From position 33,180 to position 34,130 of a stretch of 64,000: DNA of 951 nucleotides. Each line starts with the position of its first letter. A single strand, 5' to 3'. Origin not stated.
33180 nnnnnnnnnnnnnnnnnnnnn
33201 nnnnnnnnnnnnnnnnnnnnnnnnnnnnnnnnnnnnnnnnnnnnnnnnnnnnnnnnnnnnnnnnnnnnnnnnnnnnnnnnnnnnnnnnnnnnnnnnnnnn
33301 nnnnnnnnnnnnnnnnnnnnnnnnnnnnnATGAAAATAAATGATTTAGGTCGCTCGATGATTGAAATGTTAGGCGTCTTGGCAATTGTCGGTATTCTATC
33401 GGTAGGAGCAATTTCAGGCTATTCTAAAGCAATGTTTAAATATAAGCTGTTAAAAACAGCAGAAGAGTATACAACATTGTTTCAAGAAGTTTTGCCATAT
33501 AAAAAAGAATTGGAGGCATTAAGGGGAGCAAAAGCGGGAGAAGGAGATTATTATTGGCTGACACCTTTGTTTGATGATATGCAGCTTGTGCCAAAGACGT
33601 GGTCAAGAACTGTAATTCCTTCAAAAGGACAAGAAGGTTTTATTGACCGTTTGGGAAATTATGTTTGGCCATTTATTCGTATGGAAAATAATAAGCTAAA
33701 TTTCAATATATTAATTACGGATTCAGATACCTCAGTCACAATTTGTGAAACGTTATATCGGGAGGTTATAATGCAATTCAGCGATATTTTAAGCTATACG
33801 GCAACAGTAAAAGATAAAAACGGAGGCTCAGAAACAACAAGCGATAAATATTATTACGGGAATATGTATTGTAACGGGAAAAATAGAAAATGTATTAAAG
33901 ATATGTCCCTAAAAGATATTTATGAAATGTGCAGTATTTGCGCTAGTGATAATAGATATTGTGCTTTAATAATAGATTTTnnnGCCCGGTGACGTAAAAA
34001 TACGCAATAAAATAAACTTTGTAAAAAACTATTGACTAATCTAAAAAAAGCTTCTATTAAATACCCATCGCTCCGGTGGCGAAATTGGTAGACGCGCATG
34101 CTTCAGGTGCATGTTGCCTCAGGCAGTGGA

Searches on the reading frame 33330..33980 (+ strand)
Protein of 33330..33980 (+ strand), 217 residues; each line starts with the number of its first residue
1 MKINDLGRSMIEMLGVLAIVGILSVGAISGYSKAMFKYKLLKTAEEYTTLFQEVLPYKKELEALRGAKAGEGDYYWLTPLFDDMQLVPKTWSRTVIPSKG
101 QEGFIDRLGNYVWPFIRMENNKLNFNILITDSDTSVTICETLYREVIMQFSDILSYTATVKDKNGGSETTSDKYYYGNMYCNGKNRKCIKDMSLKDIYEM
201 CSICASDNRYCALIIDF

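Call 9: search_protein_families(library=pfam, proteins=[window:33330-33980:+], max_evalue=1)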
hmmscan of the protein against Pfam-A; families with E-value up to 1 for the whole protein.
window:33330-33980:+ (217 aa): 2 families
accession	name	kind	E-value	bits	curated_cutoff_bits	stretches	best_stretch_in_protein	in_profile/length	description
PF07963.17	N_methyl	-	0.043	13.9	21.2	1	9-28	8-27/27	Prokaryotic N-terminal methylation motif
PF15886.11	CBM39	-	0.045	14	25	1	145-188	64-107/107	Carbohydrate binding domain (family 32)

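Call 10: search_protein_families(library=ncbifam, proteins=[window:33330-33980:+], max_evalue=1)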
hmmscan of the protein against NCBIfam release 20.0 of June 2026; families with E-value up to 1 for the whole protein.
window:33330-33980:+ (217 aa): 4 families
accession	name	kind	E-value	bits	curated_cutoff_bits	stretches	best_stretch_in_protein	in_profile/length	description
NF007862.0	PRK10574.1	equivalog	0.0086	16.2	138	1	6-62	5-54/145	prepilin peptidase-dependent pilin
TIGR02532.1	IV_pilin_GFxxxE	domain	0.15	11.9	16.3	1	9-28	5-24/24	prepilin-type N-terminal cleavage/methylation domain-containing protein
NF040683.1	PorC_Meth_Thtga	equivalog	0.2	11.4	270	0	105-146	40-81/177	pyruvate synthase subunit PorC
TIGR01708.2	typeII_sec_gspH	equivalog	0.25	11.3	80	1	9-52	5-48/169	type II secretion system minor pseudopilin GspH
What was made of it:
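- On Type IV pilin / class III signal peptide proteins (Pfam PF07963 N_methyl, TIGR02532): TIGR02532 scores 11.9 against 16.3 (calls 9, 10).
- On T2SS minor pseudopilin GspH (TIGR01708): 11.3 bits (call 10).
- Closest known: T2SS minor pseudopilin GspH. Different: Scores 11.3 bits against a cut-off of 80 (call 10).
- N_methyl and TIGR02532 scores are below curated cut-offs (calls 9, 10). A weak TIGR01708 hit of 11.3 bits (call 10). TIGR01708 scores 11.3 bits against a cut-off of 80 (call 10).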

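Call 11: find_homologous_proteins(query=window:33330-33980:+)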
Query window:33330-33980:+ (217 aa): 1667 proteins with E <= 0.001 among 1820 candidates; the best 120 are listed.
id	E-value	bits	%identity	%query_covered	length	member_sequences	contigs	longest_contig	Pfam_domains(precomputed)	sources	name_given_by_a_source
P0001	3.0e-127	440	90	100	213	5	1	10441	-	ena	-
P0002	6.9e-68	246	57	100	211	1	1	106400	-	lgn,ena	-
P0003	3.8e-67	244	57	100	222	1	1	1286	-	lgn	-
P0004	4.5e-63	231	53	100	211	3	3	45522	-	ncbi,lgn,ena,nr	ncbi:MAG: type II secretion system protein [Alphaproteobacteria bacterium]|nr:type II secretion syst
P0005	9.7e-61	223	53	98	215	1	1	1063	-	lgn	-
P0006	1.3e-58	216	55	93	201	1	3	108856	-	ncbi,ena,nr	ncbi:MAG: type II secretion system protein [Alphaproteobacteria bacterium]|nr:type II secretion syst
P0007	9.9e-53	197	48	100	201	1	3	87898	-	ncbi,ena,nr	ncbi:MAG: type II secretion system protein [Alphaproteobacteria bacterium]|nr:type II secretion syst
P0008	2.0e-36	143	38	100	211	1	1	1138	-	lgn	-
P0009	2.0e-34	137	37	100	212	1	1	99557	-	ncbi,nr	ncbi:MAG: hypothetical protein NC218_05340 [Acetobacter sp.]|nr:hypothetical protein [Acetobacter sp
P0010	1.2e-32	131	35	100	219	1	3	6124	-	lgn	-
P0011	6.5e-32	129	34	100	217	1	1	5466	-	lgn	-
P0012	7.4e-32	129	38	99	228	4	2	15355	-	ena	-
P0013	8.4e-32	128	34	100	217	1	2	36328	-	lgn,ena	-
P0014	8.8e-32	128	34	100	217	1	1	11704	-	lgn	-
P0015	1.0e-31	128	35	100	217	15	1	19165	-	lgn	-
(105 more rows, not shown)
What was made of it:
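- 1667 hits among 5.8 billion proteins (call 11). Source names 'type II secretion system protein' and 'GspH family protein' on some relatives (call 11).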

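Call 16: find_related_loci(query=A1, collection=genome_contigs, flank=10000)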
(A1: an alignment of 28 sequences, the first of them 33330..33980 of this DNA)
Query A1 (217 aa) in genome_contigs; peptide patterns used: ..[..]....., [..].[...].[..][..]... (x = any residue, [..] = any of these).
598 stretches matched a pattern (row limit reached: there are more); 564 encode a relative of the query (tblastn E <= 1e-3); the best 80 are kept; 79 distinct loci.
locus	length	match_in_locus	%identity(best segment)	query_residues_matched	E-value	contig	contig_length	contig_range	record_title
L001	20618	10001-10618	35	2-217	3e-34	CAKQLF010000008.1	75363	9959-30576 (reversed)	MAG: uncultured Alphaproteobacteria bacterium isolate REFINED_METABAT215_TOP10_CONTIGS_1500_ASSEMBLY_K77_MERGED__Hadza_M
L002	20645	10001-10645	32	1-217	8e-34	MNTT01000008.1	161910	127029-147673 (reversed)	MAG: Acetobacter sp. 46_36 Ley3_66761_scaffold_426, whole genome shotgun sequence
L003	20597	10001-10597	36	5-217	1e-33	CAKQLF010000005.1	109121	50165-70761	MAG: uncultured Alphaproteobacteria bacterium isolate REFINED_METABAT215_TOP10_CONTIGS_1500_ASSEMBLY_K77_MERGED__Hadza_M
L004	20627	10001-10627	35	2-217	2e-33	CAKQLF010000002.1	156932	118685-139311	MAG: uncultured Alphaproteobacteria bacterium isolate REFINED_METABAT215_TOP10_CONTIGS_1500_ASSEMBLY_K77_MERGED__Hadza_M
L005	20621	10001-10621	37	1-217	4e-33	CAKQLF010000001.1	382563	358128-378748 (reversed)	MAG: uncultured Alphaproteobacteria bacterium isolate REFINED_METABAT215_TOP10_CONTIGS_1500_ASSEMBLY_K77_MERGED__Hadza_M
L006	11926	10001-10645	33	2-217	6e-33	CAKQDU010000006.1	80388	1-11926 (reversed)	MAG: uncultured Alphaproteobacteria bacterium isolate REFINED_METABAT215_TOP10_CONTIGS_1500_ASSEMBLY_K77_MERGED__Hadza_M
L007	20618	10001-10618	33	2-217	3e-32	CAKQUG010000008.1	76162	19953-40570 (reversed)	MAG: uncultured Alphaproteobacteria bacterium isolate REFINED_METABAT215_TOP10_CONTIGS_1500_ASSEMBLY_K77_MERGED__Hadza_M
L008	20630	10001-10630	34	7-217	9e-32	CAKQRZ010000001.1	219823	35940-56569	MAG: uncultured Alphaproteobacteria bacterium isolate REFINED_METABAT215_TOP10_CONTIGS_1500_ASSEMBLY_K77_MERGED__Hadza_M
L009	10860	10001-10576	38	7-211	9e-32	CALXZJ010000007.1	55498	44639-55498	MAG: uncultured Alphaproteobacteria bacterium isolate BRZ_EQ__bin53 genome assembly, contig: BRZ_EQ__NODE_1233_length_55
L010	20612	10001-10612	33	7-217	1e-31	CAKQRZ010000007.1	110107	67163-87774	MAG: uncultured Alphaproteobacteria bacterium isolate REFINED_METABAT215_TOP10_CONTIGS_1500_ASSEMBLY_K77_MERGED__Hadza_M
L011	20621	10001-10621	32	1-217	3e-31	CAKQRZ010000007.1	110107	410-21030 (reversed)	MAG: uncultured Alphaproteobacteria bacterium isolate REFINED_METABAT215_TOP10_CONTIGS_1500_ASSEMBLY_K77_MERGED__Hadza_M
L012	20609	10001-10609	37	7-217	1e-33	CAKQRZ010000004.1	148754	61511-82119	MAG: uncultured Alphaproteobacteria bacterium isolate REFINED_METABAT215_TOP10_CONTIGS_1500_ASSEMBLY_K77_MERGED__Hadza_M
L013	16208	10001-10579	33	7-217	3e-30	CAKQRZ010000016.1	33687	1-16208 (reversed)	MAG: uncultured Alphaproteobacteria bacterium isolate REFINED_METABAT215_TOP10_CONTIGS_1500_ASSEMBLY_K77_MERGED__Hadza_M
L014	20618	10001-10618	33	7-217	7e-30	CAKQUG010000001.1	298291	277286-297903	MAG: uncultured Alphaproteobacteria bacterium isolate REFINED_METABAT215_TOP10_CONTIGS_1500_ASSEMBLY_K77_MERGED__Hadza_M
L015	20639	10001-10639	34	6-217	6e-30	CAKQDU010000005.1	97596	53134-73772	MAG: uncultured Alphaproteobacteria bacterium isolate REFINED_METABAT215_TOP10_CONTIGS_1500_ASSEMBLY_K77_MERGED__Hadza_M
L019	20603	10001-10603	37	7-217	1e-36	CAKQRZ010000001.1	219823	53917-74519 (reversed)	MAG: uncultured Alphaproteobacteria bacterium isolate REFINED_METABAT215_TOP10_CONTIGS_1500_ASSEMBLY_K77_MERGED__Hadza_M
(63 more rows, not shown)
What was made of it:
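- At least 564 confirmed stretches in GTDB species genomes, nearly all in records titled Alphaproteobacteria from gut or faecal samples (call 16).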

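Call 28: predict_structure(alignment_id=A2)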
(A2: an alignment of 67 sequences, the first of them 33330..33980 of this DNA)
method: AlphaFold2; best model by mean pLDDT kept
length: 217 residues; sequences in the alignment: 67
mean_pLDDT: 85.5   pTM: 0.79
mean pLDDT of the five models: 85.5, 84.0, 83.9, 83.5, 82.5
residues with pLDDT >= 90: 131; 70-90: 42; 50-70: 41; < 50: 3
segments of 3 or more residues with pLDDT < 50: 1-3
pLDDT, mean of each block of 10 residues (from residue 1): 52 64 64 89 97 96 77 86 96 86 94 91 93 92 97 95 64 86 92 94 82 94
secondary structure, 60 per line:
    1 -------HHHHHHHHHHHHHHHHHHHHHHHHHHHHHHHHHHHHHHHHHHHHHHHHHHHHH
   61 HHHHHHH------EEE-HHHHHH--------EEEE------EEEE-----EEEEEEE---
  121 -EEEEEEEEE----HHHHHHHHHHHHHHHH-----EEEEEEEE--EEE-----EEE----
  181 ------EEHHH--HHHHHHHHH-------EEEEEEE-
elements in order: H8-67 E74-76 H78-83 E92-95 E102-105 E111-117 E122-130 H135-150 E156-163 E166-168 E174-176 H194-202 E210-216
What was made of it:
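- On Type IV pilin / class III signal peptide proteins (Pfam PF07963 N_methyl, TIGR02532): ORF-B model: pLDDT 85.5, helix 8-67 plus sheet (call 28).
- The AF2 model has helix 8-67 plus a sheet (call 28). The predicted 60-residue continuous helix is the filament-core architecture (call 28).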

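Call 30: search_solved_structures(query=A2, max_evalue=1)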
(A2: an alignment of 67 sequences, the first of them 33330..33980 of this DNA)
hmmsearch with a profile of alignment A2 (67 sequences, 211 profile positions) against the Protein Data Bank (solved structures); distinct sequences matched with E-value up to 1: 5.
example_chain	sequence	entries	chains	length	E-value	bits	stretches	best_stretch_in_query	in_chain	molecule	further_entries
8tob_GA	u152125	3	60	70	0.047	17.1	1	11-50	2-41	Fimbrial protein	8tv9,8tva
7tgg_A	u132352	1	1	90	0.055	16.9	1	5-33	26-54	Geopilin domain 1 protein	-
9egp_A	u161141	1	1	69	0.068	16.6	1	5-32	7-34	Geopilin domain 1 protein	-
2m7g_A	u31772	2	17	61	0.22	14.9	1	11-34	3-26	Geopilin domain 1 protein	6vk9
3jbn_U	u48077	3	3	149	0.99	12.8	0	46-96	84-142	40S ribosomal protein uS15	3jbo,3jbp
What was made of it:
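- PDB sequence hits are marginal, E about 0.05 (call 30).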

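Call 31: fold_search(model_id=the predicted structure, library=pdb)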
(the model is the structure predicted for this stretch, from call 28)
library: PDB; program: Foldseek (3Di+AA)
matches with E <= 10: 1349; with E <= 0.001: 0
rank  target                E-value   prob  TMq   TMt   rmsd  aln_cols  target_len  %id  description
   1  3fhu_A                4.8e-03  0.99  0.37  0.51   6.6       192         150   12  Crystal structure of type IV b pilin from Salmonella typhi (released 2009-10-20)
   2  3fln                  4.5e-02  0.60  0.24  0.16   9.9       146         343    7  P38 kinase crystal structure in complex with R1487 (released 2009-12-22)
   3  5omh                  5.7e-02  0.57  0.23  0.17   9.2       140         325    7  p38alpha in complex with pyrazolobenzothiazine inhibitor COXH11 (released 2019-03-13)
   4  3lfa                  6.0e-02  0.54  0.24  0.17  10.1       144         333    7  Human p38 MAP Kinase in Complex with Dasatinib (released 2011-04-20)
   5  3k3j                  6.0e-02  0.51  0.22  0.16   9.6       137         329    9  P38alpha bound to novel DFG-out compound PF-00416121 (released 2009-11-10)
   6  7bdo                  6.8e-02  0.47  0.23  0.16  10.6       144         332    7  MAPK14 bound with SR302 (released 2021-03-03)
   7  2bal                  7.2e-02  0.47  0.24  0.17   9.9       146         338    7  p38alpha MAP kinase bound to pyrazoloamine (released 2005-12-06)
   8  6hwt                  7.7e-02  0.51  0.24  0.17   9.9       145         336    7  Crystal structure of p38alpha in complex with a reduced photoswitchable 2-Azothiazol-based Inhibitor (compound 31) (released 2019-04-17)
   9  5r99                  7.7e-02  0.51  0.24  0.16  10.2       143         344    7  PanDDA analysis group deposition Form1 MAP kinase p38-alpha -- Fragment N13619a in complex with MAP kinase p38-alpha (released 2020-07-22)
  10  5r9h                  7.7e-02  0.51  0.24  0.16  10.2       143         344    7  PanDDA analysis group deposition Form1 MAP kinase p38-alpha -- Fragment TCJ658 in complex with MAP kinase p38-alpha (released 2020-07-22)
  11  3fmn                  7.7e-02  0.47  0.23  0.16  10.5       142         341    7  P38 kinase crystal structure in complex with RO2530 (released 2009-12-22)
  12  6so1                  8.2e-02  0.51  0.24  0.16  10.2       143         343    7  Fragment N13569a in complex with MAP kinase p38-alpha (released 2019-10-02)
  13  5r9e                  8.2e-02  0.47  0.24  0.16  10.2       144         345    7  PanDDA analysis group deposition Form1 MAP kinase p38-alpha -- Fragment N13693a in complex with MAP kinase p38-alpha (released 2020-07-22)
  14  3iw8                  8.7e-02  0.47  0.23  0.16  10.2       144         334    7  Structure of Inactive Human p38 MAP Kinase in Complex with a Thiazole-Urea (released 2009-11-17)
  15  3hl7                  8.7e-02  0.47  0.23  0.16   9.0       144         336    7  Crystal Structure of Human p38alpha complexed with SD-0006 (released 2009-07-14)
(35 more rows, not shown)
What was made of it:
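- Foldseek top hit is type IVb pilin 3fhu_A (call 31). The one meaningful structural hit of the full-length model is a pilin (call 31).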

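Call 48: search_protein_families(library=pfam, proteins=[L019:18280-19233:-, L019:17558-18151:-, L019:16812-17492:+, L019:15905-16513:+, L019:15276-15875:+, L019:14720-15319:+, L019:14305-14673:-, L019:12576-14327:-, L019:11357-12574:-, L019:10960-11439:-], max_evalue=0.01)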
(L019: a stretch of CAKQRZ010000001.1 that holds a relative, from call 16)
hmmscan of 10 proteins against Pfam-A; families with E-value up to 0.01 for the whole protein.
L019:18280-19233:- (317 aa): 7 families
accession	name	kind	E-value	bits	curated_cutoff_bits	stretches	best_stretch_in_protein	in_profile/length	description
PF00437.27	T2SSE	-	2.2e-32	112.6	24.9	1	59-265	87-279/370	Type II/IV secretion system protein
PF13191.12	AAA_16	-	2.5e-05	25.3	32.6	1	99-147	11-58/167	AAA ATPase domain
PF06414.18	Zeta_toxin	-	0.00011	22.1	22.3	1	108-142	13-46/199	Zeta toxin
PF13401.12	AAA_22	-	0.00064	20.5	27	1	111-167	5-60/130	AAA domain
PF25199.1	nSTAND_NTPase5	-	0.0012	19.1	34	1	93-144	21-73/145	Novel STAND NTPase 5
PF01580.24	FtsK_SpoIIIE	-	0.0027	17.6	24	1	107-133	35-61/221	FtsK/SpoIIIE family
PF13238.12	AAA_18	-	0.0075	17.2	29.4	0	114-134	1-21/128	AAA domain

L019:17558-18151:- (197 aa): 0 families

L019:16812-17492:+ (226 aa): 0 families

L019:15905-16513:+ (202 aa): 1 family
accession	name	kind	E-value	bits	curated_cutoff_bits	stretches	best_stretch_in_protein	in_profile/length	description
PF03548.22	LolA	-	8.9e-26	91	23.6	1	31-186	2-164/165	Outer membrane lipoprotein carrier protein LolA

L019:15276-15875:+ (199 aa): 2 families
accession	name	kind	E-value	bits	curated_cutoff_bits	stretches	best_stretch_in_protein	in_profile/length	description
PF00881.29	Nitroreductase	-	2.5e-28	99.8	23.5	2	27-80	1-53/167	Nitroreductase family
PF14512.11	TM1586_NiRdase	-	2e-09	37.8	27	1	44-75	157-188/215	Putative TM nitroreductase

L019:14720-15319:+ (199 aa): 0 families

L019:14305-14673:- (122 aa): 0 families

L019:12576-14327:- (583 aa): 4 families
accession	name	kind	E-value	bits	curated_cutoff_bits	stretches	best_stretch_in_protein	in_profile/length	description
PF00750.26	tRNA-synt_1d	-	3.3e-85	286.5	23.3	1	110-445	15-348/349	tRNA synthetases class I (R), catalytic domain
PF05746.21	DALR_1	-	1.5e-31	109.3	22.3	1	460-575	1-117/117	DALR anticodon binding domain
PF03485.21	Arg_tRNA_synt_N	-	1.5e-19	70.8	21.5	1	8-88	6-85/85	Arginyl tRNA synthetase N terminal domain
PF00133.28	tRNA-synt_1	-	0.0062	15.8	22.7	0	117-192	25-99/414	tRNA synthetases class I (I, L, M and V)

L019:11357-12574:- (405 aa): 1 family
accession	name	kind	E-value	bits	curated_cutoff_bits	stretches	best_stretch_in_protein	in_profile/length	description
PF09925.14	DUF2157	-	6.7e-22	78.2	32.4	1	15-125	32-142/146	Predicted membrane protein (DUF2157)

L019:10960-11439:- (159 aa): 1 family
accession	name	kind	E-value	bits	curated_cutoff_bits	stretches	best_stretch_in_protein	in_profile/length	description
PF14345.11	GDYXXLXY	-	2.7e-07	30.9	27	1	41-81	3-43/153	GDYXXLXY protein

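Call 50: search_protein_families(library=pfam, proteins=[L008:17854-19092:-, L008:16492-17079:+, L008:14359-16428:+, L008:11496-14228:-, L008:10870-11454:-], max_evalue=0.01)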
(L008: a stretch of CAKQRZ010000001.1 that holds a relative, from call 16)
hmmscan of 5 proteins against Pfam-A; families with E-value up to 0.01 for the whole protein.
L008:17854-19092:- (412 aa): 3 families
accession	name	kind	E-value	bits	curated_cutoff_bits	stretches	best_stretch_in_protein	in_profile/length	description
PF03349.22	Toluene_X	-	1.4e-79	268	29.7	1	14-412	3-421/421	Outer membrane protein transport protein (OMPP1/FadL/TodX)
PF13505.12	OMP_b-brl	-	0.00027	21.6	28.7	0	97-232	44-158/175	Outer membrane protein beta-barrel domain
PF17251.8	Pom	-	0.0027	17.5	22.4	0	302-367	207-282/285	Protochlamydia outer membrane protein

L008:16492-17079:+ (195 aa): 1 family
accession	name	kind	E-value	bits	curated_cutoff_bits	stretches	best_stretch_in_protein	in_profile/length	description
PF01613.24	Flavin_Reduct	-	1.5e-13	51.6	27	1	54-194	13-134/153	Flavin reductase like domain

L008:14359-16428:+ (689 aa): 2 families
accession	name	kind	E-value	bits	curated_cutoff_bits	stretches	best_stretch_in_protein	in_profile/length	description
PF00912.28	Transgly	-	3.2e-63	212.8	27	1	109-280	5-177/178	Transglycosylase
PF00905.27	Transpeptidase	-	2.3e-30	106.3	22.1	1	365-628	1-298/299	Penicillin binding protein transpeptidase domain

L008:11496-14228:- (910 aa): 3 families
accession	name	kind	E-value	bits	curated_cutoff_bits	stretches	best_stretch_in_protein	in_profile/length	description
PF00476.26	DNA_pol_A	-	3.9e-145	484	34.3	1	533-907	3-380/381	DNA polymerase family A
PF02739.22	5_3_exonuc_N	-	7e-53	179.1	34.3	1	11-173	1-164/164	5'-3' exonuclease, N-terminal resolvase-like domain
PF01367.25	5_3_exonuc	-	1.3e-30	106.2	40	1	174-269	1-96/97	5'-3' exonuclease, C-terminal SAM fold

L008:10870-11454:- (194 aa): 1 family
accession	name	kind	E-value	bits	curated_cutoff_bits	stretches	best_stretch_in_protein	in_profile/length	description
PF13505.12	OMP_b-brl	-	5.1e-16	59.8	28.7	1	20-193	3-175/175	Outer membrane protein beta-barrel domain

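Call 54: search_protein_families(library=ncbifam, proteins=[L019:18280-19233:-, L019:17558-18151:-], max_evalue=0.01)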
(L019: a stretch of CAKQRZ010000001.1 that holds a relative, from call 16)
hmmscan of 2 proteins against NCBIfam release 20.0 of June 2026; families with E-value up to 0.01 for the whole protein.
L019:18280-19233:- (317 aa): 20 families
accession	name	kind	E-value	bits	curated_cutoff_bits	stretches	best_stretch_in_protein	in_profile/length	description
TIGR01420.1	pilT_fam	subfamily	1.2e-32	113.5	319.1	1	5-266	10-270/343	PilT/PilU family type 4a pilus ATPase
NF041000.1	ATPase_ComGA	equivalog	1.7e-30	105.9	300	1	87-236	103-245/267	competence type IV pilus ATPase ComGA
TIGR02533.1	type_II_gspE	equivalog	9.6e-26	90.5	630.25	1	87-264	218-379/486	type II secretion system ATPase GspE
TIGR02538.1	type_IV_pilB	equivalog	1.7e-25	89.7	675.65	1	61-235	263-431/564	type IV-A pilus assembly ATPase PilB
NF007755.0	PRK10436.1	equivalog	1.1e-24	86.9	617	1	89-233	196-332/465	type II secretion system protein GspE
TIGR02525.1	plasmid_TraJ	equivalog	1.8e-24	86.4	368.3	1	81-263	122-297/372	plasmid transfer ATPase TraJ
NF053534.1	T4PilAsmATPsTfpB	equivalog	4.5e-23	81.5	850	1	88-264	312-472/584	type IV pilus assembly ATPase TfpB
TIGR02524.1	dot_icm_DotB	equivalog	3.3e-20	72.6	463.3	1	57-238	82-261/358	Dot/Icm type IV secretion system ATPase DotB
NF058587.1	archaellum_moto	equivalog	2.2e-15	56.4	550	1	82-233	242-393/527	archaellum flagellar ATPase motor FlaI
TIGR02788.1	VirB11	equivalog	1.4e-11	44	249.95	1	113-257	146-286/308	P-type DNA transfer ATPase VirB11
TIGR03819.1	heli_sec_ATPase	hypoth_equivalog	9.5e-11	41.5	373.15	1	96-261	163-325/340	TadA family conjugal transfer-associated ATPase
NF053672.1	bindosome_BasE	exception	2.5e-09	36.4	1000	1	97-234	256-389/512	bindosome assembly system ATPase subunit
TIGR02782.1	TrbB_P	equivalog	1.6e-08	34.2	304.55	1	113-259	138-276/303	P-type conjugative transfer ATPase TrbB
NF010425.0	PRK13851.1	equivalog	1.9e-07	30.3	461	1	103-235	154-285/344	type IV secretion system protein VirB11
NF010469.0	PRK13894.1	subfamily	2e-06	27.4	508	1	114-262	152-293/320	conjugal transfer ATPase TrbB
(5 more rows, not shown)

L019:17558-18151:- (197 aa): 1 family
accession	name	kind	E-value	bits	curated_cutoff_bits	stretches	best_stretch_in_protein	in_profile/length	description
NF038353.1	FxLYD_dom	domain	1.8e-06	27.7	23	1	128-195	4-71/71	FxLYD domain-containing protein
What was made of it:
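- Weak hits to prepilin-peptidase-dependent protein models (calls 10, 54) and to fimbrial protein and geopilin chains (call 30).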

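Call 72: search_protein_representatives(alignment_id=A2)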
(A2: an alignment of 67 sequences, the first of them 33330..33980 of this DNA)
Query: 67 sequences, 211 profile positions. Proteins with E-value up to 0.001 (for the whole library): 5774; up to 1e-10: 4176; up to 1e-30: 671. The best 150 are listed.
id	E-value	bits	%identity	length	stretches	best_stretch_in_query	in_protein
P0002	3.2e-74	266.1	-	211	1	2-210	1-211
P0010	4.1e-71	255.9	-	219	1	2-210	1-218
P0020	1.1e-69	251.2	-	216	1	2-210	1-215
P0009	2.1e-69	250.3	-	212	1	2-210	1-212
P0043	1.8e-68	247.3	-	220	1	3-210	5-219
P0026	9.1e-68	245.0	-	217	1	2-210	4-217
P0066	1.4e-67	244.4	-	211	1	2-210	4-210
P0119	2.9e-67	243.3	-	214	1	3-210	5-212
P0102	2.8e-65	236.9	-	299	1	5-210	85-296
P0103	2.8e-65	236.9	-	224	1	2-210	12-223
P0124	1.8e-64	234.2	-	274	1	7-209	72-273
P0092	5.6e-64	232.6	-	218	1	2-210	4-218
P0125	8.5e-64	232.0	-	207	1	3-210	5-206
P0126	1.3e-63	231.4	-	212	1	2-210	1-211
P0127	1.6e-63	231.1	-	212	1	2-210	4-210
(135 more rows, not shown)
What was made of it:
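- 5774 / 4176 / 671 cluster representatives at E<=1e-3 / 1e-10 / 1e-30 (call 72).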
